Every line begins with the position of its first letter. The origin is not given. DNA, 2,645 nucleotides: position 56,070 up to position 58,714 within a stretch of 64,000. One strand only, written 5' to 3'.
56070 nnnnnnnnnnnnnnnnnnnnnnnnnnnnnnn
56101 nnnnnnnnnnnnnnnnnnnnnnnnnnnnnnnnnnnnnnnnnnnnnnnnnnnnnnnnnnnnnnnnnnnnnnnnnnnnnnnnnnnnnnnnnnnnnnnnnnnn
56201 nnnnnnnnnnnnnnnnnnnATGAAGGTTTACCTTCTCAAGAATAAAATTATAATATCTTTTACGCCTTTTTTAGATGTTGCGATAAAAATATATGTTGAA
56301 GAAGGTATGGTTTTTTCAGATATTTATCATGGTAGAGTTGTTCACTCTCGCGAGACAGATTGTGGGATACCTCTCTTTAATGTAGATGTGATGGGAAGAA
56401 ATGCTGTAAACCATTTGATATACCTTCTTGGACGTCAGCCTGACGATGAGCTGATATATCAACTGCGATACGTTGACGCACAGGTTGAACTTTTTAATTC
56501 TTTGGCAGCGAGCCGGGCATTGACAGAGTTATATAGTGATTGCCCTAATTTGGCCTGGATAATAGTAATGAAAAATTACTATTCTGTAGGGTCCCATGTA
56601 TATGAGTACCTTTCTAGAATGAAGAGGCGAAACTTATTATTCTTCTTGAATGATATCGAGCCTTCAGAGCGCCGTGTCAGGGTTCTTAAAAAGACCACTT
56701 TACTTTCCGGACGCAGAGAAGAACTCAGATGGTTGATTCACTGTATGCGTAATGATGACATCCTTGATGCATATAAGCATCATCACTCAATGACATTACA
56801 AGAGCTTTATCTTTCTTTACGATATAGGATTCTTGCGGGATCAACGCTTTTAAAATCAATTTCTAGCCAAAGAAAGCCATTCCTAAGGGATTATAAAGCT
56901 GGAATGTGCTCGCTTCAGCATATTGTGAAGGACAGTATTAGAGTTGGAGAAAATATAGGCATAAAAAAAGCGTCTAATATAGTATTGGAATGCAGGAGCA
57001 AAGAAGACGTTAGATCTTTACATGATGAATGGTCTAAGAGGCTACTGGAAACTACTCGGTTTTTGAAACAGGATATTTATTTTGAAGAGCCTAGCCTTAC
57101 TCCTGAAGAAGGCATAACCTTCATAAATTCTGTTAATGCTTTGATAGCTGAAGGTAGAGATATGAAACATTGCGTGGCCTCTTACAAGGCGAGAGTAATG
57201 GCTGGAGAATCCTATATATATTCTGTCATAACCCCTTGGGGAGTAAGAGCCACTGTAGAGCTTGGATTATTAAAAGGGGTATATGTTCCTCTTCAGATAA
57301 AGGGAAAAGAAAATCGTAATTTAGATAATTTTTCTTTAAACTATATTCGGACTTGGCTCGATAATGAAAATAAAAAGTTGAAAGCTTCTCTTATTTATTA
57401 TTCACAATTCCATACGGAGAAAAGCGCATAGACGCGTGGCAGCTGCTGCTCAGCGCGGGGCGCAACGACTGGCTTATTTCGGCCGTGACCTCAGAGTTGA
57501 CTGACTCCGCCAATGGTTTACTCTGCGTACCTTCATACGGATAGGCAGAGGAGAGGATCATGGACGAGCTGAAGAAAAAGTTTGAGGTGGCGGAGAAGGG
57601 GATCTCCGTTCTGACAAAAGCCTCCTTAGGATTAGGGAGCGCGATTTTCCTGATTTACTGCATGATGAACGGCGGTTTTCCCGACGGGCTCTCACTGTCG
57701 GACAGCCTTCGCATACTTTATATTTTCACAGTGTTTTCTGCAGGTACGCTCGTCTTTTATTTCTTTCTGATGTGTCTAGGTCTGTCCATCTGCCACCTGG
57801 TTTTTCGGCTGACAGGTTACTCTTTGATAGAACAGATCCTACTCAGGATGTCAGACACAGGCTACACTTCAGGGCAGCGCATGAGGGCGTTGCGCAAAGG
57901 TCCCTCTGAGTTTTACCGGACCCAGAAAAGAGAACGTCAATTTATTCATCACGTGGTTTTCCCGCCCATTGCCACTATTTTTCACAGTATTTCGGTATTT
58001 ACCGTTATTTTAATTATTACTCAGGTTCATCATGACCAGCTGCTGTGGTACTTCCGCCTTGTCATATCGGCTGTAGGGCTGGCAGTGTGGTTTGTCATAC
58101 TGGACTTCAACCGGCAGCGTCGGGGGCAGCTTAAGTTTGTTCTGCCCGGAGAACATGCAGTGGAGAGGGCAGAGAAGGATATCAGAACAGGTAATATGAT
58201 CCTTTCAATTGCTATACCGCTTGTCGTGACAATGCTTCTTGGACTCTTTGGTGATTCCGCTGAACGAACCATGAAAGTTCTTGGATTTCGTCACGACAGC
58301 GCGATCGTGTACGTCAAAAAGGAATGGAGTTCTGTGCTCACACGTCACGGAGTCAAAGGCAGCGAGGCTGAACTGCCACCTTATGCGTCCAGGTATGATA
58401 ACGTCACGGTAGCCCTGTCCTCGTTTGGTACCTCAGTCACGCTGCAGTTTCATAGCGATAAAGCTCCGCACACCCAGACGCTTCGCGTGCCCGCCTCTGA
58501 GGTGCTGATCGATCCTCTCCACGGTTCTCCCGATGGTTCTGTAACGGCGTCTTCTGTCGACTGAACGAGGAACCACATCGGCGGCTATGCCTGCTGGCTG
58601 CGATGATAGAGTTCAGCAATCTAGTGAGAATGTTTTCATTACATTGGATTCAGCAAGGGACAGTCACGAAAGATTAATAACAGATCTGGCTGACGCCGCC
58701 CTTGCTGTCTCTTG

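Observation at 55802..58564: Uncharacterised AT-rich cassette in a putative defence island: TM/coiled-coil mini-protein translationally coupled to a PcfJ-like protein, followed by a 5-TM membrane protein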

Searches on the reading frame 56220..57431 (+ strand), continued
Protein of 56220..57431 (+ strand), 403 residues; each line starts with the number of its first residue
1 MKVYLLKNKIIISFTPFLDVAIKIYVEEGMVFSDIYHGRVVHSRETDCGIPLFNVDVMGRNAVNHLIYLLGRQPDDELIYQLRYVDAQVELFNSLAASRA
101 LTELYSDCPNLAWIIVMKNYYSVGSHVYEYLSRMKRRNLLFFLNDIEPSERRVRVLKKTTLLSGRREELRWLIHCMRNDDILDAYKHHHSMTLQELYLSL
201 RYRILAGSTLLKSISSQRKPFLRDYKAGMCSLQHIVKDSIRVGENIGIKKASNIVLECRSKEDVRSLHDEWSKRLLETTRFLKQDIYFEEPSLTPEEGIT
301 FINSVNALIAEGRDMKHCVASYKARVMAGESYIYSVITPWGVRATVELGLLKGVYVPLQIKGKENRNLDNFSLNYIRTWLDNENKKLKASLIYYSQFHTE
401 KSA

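Call 99: search_protein_families(library=pfam, proteins=[P0092, P0123, P0141, P0164, P0105, P0085, P0169, P0049, P0133, P0136], max_evalue=0.001)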
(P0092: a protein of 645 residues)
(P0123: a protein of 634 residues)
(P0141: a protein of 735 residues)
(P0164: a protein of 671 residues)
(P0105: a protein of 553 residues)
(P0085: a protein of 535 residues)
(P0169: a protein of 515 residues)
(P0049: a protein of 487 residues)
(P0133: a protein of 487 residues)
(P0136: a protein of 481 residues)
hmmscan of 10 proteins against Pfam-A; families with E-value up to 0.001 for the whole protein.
P0092 (645 aa): 1 family
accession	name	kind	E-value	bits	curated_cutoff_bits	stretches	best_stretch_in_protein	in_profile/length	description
PF14284.11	PcfJ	-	4.6e-11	43.2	25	1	275-382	1-103/147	PcfJ-like protein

P0123 (634 aa): 4 families
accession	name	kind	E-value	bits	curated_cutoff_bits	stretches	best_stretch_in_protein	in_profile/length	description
PF00308.24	Bac_DnaA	-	1.6e-34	119.9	23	1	401-551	2-155/162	Bacterial DnaA ATPAse domain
PF14284.11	PcfJ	-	1.2e-09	38.5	25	1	247-337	25-122/147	PcfJ-like protein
PF00004.35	AAA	-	1e-05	26.4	21.2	1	434-526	1-99/131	ATPase family associated with various cellular activities (AAA)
PF01695.23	IstB_IS21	-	1.5e-05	25.1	24.1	1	434-533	95-192/238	IstB-like ATP binding protein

P0141 (735 aa): 1 family
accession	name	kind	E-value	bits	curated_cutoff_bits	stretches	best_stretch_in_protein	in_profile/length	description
PF14284.11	PcfJ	-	1.1e-10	41.9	25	1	248-390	7-142/147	PcfJ-like protein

P0164 (671 aa): 2 families
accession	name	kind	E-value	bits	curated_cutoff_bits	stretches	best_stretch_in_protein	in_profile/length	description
PF12327.13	FtsZ_C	-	1.5e-14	54.5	27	1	573-669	2-95/95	FtsZ family, C-terminal domain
PF14284.11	PcfJ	-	7.9e-11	42.4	25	1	233-394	12-141/147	PcfJ-like protein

P0105 (553 aa): 1 family
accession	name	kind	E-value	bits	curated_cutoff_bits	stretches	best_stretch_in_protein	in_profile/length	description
PF14284.11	PcfJ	-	3.4e-11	43.6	25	1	260-392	22-141/147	PcfJ-like protein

P0085 (535 aa): 1 family
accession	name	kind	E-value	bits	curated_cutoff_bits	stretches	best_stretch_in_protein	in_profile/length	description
PF14284.11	PcfJ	-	1.2e-08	35.3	25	1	292-398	29-143/147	PcfJ-like protein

P0169 (515 aa): 1 family
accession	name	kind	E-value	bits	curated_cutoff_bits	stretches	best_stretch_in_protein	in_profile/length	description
PF14284.11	PcfJ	-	9.1e-12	45.4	25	1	231-369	2-139/147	PcfJ-like protein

P0049 (487 aa): 2 families
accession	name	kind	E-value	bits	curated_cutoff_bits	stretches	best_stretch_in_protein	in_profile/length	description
PF14284.11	PcfJ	-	1.2e-15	58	25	1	263-385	25-146/147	PcfJ-like protein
PF00091.31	Tubulin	-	3.7e-06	27.8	33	1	425-485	1-74/190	Tubulin/FtsZ family, GTPase domain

P0133 (487 aa): 1 family
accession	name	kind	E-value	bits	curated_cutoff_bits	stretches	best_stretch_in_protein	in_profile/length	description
PF14284.11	PcfJ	-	2.3e-10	40.9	25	1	302-408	24-139/147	PcfJ-like protein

P0136 (481 aa): 1 family
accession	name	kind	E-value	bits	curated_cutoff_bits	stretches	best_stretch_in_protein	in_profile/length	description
PF14284.11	PcfJ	-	7.8e-12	45.7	25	1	326-445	23-144/147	PcfJ-like protein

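Call 107: search_dna_similar(query=window:56220-57431:+, collection=plasmids, mode=protein, max_evalue=0.001, max_rows=25)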
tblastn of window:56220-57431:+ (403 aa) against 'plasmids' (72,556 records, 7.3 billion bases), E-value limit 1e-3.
Records with a match: 1; places in all: 1; records where one place covers at least 80% of the query: 1.
Best place of each record, by identity: <60% 1.
By first word of the organism name: Marinomonas 1.
By predicted mobility (MOB-suite, as given by PLSDB): non-mobilizable 1.
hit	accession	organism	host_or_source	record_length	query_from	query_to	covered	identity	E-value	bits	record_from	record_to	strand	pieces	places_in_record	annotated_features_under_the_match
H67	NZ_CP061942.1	Marinomonas algicola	Ulva pertusa (algae),microorganism ...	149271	45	382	84%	25.9%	1e-11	74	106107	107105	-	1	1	PcfJ domain-containing protein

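Call 108: search_dna_similar(query=window:56220-57431:+, collection=phages, mode=protein, max_evalue=1, max_rows=15)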
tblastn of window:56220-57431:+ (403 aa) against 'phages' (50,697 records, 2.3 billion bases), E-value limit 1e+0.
Records with a match: 36; places in all: 36; records where one place covers at least 80% of the query: 0.
Best place of each record, by identity: <60% 36.
By first word of the organism name: Bacillus 14; Enterococcus 13; Streptococcus 6; Brevibacillus 2; Bacteriophage 1.
By host as written in the record: Bacillus anthracis Sterne 8; Enterococcus faecalis 6; - 5; Brevibacillus laterosporus 2; Bacillus anthracis 2; Bacillus cereus 2; Enterococcus faecalis 95 1; Enterococcus sp. 1; and 9 more.
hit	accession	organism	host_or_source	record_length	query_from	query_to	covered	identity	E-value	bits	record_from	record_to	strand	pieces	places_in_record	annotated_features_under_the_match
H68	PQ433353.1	Enterococcus phage vB_EfeBG-143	Enterococcus faecalis 95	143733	287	395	27%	29.5%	3e-1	40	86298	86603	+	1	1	hypothetical protein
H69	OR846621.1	Enterococcus phage Efs 1-1-1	Enterococcus faecalis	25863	269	366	24%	32.0%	9e-1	38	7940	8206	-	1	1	record has no annotation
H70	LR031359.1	Enterococcus phage 156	-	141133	287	380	23%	32.0%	2e-1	40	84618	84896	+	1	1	Phage protein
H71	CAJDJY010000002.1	Enterococcus phage 156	Cheese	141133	287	380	23%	32.0%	2e-1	40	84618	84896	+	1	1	Phage protein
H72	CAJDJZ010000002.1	Enterococcus phage vB_EfaH_149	Zamorano cheese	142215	287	380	23%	32.0%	2e-1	40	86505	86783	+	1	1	hypothetical protein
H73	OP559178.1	Enterococcus phage vB_Efa29212_3e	Enterococcus sp.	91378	287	380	23%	30.9%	4e-1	39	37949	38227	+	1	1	hypothetical protein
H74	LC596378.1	Enterococcus phage phi EF14H1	Enterococcus faecalis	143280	287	380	23%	30.9%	4e-1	39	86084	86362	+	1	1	hypothetical protein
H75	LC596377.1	Enterococcus phage phi EF7H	Enterococcus faecalis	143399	287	380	23%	30.9%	4e-1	39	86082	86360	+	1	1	hypothetical protein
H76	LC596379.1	Enterococcus phage phi EF19G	Enterococcus faecalis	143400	287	380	23%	30.9%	4e-1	39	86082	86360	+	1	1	hypothetical protein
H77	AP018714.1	Enterococcus phage phiEF17H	-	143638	287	380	23%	30.9%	4e-1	39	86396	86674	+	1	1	hypothetical protein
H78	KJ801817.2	Enterococcus phage ECP3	Enterococcus faecalis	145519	287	380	23%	30.9%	4e-1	39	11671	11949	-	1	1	hypothetical protein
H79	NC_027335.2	Enterococcus phage ECP3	Enterococcus faecalis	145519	287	380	23%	30.9%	4e-1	39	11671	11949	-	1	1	hypothetical protein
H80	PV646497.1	Enterococcus phage CUB-FS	Enterococcus faecalis ATCC 51299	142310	287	380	23%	30.9%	4e-1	39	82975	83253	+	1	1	hypothetical protein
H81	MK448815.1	Streptococcus phage Javan585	Streptococcus suis S95N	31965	298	385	22%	32.3%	5e-1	39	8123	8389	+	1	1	hypothetical protein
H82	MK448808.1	Streptococcus phage Javan569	Streptococcus suis GD-0063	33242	298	385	22%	32.3%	5e-1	39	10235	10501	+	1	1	hypothetical protein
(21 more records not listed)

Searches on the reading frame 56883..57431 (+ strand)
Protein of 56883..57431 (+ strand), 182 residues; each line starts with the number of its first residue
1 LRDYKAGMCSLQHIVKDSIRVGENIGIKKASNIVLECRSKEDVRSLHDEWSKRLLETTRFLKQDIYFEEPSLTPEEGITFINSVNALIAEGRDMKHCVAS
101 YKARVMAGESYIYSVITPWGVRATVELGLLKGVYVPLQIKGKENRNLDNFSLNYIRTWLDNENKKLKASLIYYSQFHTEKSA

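Call 69: predict_structure(alignment_id=A5)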
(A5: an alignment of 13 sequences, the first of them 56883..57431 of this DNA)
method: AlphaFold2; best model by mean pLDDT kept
length: 182 residues; sequences in the alignment: 13
mean_pLDDT: 83.9   pTM: 0.69
mean pLDDT of the five models: 83.9, 76.9, 75.1, 75.1, 73.0
residues with pLDDT >= 90: 65; 70-90: 100; 50-70: 9; < 50: 8
segments of 3 or more residues with pLDDT < 50: 1-8
pLDDT, mean of each block of 10 residues (from residue 1): 44 82 80 90 87 78 87 89 90 78 83 94 93 91 89 95 91 77 56
secondary structure, 60 per line:
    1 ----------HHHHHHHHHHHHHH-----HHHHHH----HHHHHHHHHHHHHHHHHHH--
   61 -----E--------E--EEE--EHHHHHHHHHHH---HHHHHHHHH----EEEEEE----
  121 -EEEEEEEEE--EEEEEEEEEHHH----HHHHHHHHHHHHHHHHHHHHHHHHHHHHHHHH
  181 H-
elements in order: H11-24 H30-35 H40-58 E78-80 H84-94 H98-106 E111-116 E122-130 E133-141 H149-181

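Call 79: fold_search(model_id=the predicted structure, library=viral)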
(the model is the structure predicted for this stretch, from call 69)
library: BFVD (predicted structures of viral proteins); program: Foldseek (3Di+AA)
matches with E <= 10: 720; with E <= 0.001: 25
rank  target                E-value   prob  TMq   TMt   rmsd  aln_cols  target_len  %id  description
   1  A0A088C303            9.1e-08  1.00  0.48  0.25  10.0       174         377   21  (no name in the UniProt tables at hand)
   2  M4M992                9.6e-07  1.00  0.47  0.22   8.5       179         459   20  (no name in the UniProt tables at hand)
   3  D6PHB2                2.0e-06  1.00  0.47  0.43  10.5       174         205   16  (no name in the UniProt tables at hand)
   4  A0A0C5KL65            5.8e-06  1.00  0.42  0.42  10.5       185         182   19  PcfJ-like protein [Enterococcus phage EFDG1]
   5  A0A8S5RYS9            9.7e-06  1.00  0.49  0.23  11.4       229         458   16  PcfJ-like protein [Myoviridae sp. ctNQV2]
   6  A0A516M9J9            1.4e-05  1.00  0.46  0.16  10.9       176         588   16  (no name in the UniProt tables at hand)
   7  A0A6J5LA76            1.7e-05  1.00  0.44  0.16   7.5       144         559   19  Uncharacterized protein [uncultured Caudovirales phage]
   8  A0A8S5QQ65            3.4e-05  1.00  0.47  0.16  11.1       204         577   15  PcfJ like protein [Caudovirales sp. ctkvU4]
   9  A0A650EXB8            4.6e-05  1.00  0.49  0.19  10.5       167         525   18  (no name in the UniProt tables at hand)
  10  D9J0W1                4.9e-05  1.00  0.41  0.15   9.3       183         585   20  Gp163 [Brochothrix phage A9]
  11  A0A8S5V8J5            7.3e-05  1.00  0.45  0.17  12.1       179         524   21  PcfJ like protein [Myoviridae sp. ctDzM5]
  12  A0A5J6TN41            1.4e-04  1.00  0.45  0.20   7.2       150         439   19  (no name in the UniProt tables at hand)
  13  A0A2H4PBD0            1.5e-04  1.00  0.45  0.16  11.0       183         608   14  (no name in the UniProt tables at hand)
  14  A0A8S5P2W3            2.1e-04  1.00  0.41  0.17  10.6       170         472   18  PcfJ like protein [Siphoviridae sp. ctQtc11]
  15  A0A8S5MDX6            2.3e-04  1.00  0.44  0.18   9.1       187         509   16  PcfJ like protein [Siphoviridae sp. ctYh54]
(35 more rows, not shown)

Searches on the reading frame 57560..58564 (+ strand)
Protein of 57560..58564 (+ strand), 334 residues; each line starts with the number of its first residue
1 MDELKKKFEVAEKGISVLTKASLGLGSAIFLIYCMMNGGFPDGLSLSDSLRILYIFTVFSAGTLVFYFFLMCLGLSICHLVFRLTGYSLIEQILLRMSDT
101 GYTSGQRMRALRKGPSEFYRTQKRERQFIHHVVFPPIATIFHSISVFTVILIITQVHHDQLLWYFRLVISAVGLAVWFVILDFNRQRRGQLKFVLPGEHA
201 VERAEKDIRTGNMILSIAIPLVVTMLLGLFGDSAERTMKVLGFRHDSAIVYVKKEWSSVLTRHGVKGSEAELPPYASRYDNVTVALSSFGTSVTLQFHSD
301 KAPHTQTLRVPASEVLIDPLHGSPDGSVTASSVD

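Call 3: search_protein_families(library=pfam, proteins=[window:57560-58564:+], max_evalue=1)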
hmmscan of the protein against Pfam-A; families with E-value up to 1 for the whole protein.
window:57560-58564:+ (334 aa): 0 families

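Call 4: search_protein_families(library=padloc, proteins=[window:57560-58564:+], max_evalue=1)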
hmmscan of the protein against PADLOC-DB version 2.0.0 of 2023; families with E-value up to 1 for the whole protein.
window:57560-58564:+ (334 aa): 0 families

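Call 5: search_protein_families(library=ncbifam, proteins=[window:57560-58564:+], max_evalue=1)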
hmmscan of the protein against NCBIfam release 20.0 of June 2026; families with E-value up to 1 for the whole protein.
window:57560-58564:+ (334 aa): 1 family
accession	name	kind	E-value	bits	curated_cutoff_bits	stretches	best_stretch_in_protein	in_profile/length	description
TIGR01151.1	psbA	equivalog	0.034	12.9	596.05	1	15-74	143-201/360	photosystem II q(b) protein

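Call 7: search_protein_families(library=phrogs, proteins=[window:57560-58564:+], max_evalue=1)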
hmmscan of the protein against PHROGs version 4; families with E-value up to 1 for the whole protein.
window:57560-58564:+ (334 aa): 0 families

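Call 21: find_homologous_proteins(query=window:57560-58564:+)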
Query window:57560-58564:+ (334 aa): 18 proteins with E <= 0.001 among 4275 candidates.
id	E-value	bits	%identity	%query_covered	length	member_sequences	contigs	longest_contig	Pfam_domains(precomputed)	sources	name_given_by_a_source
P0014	1.3e-197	673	90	100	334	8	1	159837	-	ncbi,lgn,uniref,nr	ncbi:hypothetical protein HFD92_16995 [Pantoea sp. EKM101V]|uniref:hypothetical protein n=1 Tax=Pant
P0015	2.7e-195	666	91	99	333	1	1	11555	-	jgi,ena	-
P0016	2.4e-191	653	88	100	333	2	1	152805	-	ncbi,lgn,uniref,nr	ncbi:hypothetical protein C1Y41_17345 [Pantoea sp. ICBG 1758]|uniref:hypothetical protein n=1 Tax=Pa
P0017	5.2e-149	514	70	98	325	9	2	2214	-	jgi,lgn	-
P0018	2.8e-147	508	68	98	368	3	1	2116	-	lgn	-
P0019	8.4e-140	483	65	97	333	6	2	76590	-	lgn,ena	-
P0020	6.5e-135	467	62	98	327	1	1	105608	-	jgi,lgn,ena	-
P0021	6.3e-132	458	63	100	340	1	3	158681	-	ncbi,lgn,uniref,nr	ncbi:hypothetical protein C1Y43_20175 [Pantoea sp. ICBG 828]|uniref:hypothetical protein n=1 Tax=unc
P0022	2.5e-124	433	62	97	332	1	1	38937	-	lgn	-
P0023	1.2e-123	430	60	100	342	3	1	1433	-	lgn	-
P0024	5.9e-123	428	59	97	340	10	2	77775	-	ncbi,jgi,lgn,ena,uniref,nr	ncbi:hypothetical protein [Pantoea ananatis]|uniref:hypothetical protein n=1 Tax=Pantoea ananas TaxI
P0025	6.3e-120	418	60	97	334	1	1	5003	-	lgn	-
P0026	9.5e-103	362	58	81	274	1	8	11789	-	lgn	-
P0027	2.4e-85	305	45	96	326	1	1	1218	-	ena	-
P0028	2.9e-84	301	46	96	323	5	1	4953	-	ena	-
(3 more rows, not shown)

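Call 23: find_encoding_contigs(protein=P0014, flank=8000, max_places=2)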
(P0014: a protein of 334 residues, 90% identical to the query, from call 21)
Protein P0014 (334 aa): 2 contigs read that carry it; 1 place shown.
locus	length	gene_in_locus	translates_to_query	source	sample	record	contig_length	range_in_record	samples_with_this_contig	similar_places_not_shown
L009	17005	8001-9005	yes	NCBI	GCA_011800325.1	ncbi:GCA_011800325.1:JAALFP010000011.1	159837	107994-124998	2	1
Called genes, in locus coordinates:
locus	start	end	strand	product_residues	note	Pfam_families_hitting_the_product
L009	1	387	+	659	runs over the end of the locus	PF00551:Formyl_trans_N, PF02911:Formyl_trans_C, PF01370:Epimerase, PF16363:GDP_Man_Dehyd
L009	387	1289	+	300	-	PF01522:Polysacc_deac_1 (faint)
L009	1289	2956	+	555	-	PF02366:PMT, PF13231:PMT_2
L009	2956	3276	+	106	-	PF00892:EamA, PF10639:TMEM234 (weak)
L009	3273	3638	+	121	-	-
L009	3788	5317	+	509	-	PF02661:Fic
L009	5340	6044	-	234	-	PF00702:Hydrolase, PF13419:HAD_2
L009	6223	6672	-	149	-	-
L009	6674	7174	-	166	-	PF00959:Phage_lysozyme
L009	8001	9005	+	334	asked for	-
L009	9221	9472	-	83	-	PF02604:PhdYeFM_antitox (faint)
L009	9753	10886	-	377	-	PF08240:ADH_N, PF00107:ADH_zinc_N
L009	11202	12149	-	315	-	PF13379:NMT1_2, PF04069:OpuAC, PF09084:NMT1, PF12974:Phosphonate-bd, PF16868:NMT1_3 (weak)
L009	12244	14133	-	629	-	PF00158:Sigma54_activat, PF14532:Sigma54_activ_2, PF00004:AAA (weak), PF07728:AAA_5, PF25601:AAA_lid_14, PF02954:HTH_8 (weak), PF09084:NMT1, PF12974:Phosphonate-bd (weak)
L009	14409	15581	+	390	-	PF00296:Bac_luciferase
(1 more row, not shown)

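Call 24: find_encoding_contigs(protein=P0024, flank=8000, max_places=2)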
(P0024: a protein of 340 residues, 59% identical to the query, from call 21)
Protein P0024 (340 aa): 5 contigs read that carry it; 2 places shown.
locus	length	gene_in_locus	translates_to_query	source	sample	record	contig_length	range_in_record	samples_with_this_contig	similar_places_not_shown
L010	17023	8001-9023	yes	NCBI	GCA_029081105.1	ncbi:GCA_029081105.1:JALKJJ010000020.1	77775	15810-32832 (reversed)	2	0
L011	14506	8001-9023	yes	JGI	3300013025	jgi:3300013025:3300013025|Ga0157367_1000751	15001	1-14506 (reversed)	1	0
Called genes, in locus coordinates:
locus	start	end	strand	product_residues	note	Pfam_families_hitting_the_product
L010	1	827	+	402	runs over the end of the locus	PF18607:HTH_54, PF01656:CbiA, PF13614:AAA_31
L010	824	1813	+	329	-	PF08775:ParB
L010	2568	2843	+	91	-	PF20469:OLD-like_TOPRIM (weak)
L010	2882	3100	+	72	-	-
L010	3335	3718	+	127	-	-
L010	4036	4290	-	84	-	PF00589:Phage_integrase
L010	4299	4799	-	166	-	-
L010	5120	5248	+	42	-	-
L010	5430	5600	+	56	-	-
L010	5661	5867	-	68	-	-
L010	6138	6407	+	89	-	-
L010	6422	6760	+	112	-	-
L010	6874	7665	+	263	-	-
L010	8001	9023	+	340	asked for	-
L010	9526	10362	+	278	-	PF13276:HTH_21, PF00665:rve, PF13683:rve_3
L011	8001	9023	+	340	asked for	-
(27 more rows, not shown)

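Call 106: search_protein_families(library=padloc, proteins=[window:57560-58564:+], max_evalue=0.001)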
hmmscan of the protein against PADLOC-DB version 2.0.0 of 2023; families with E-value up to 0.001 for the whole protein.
window:57560-58564:+ (334 aa): 0 families
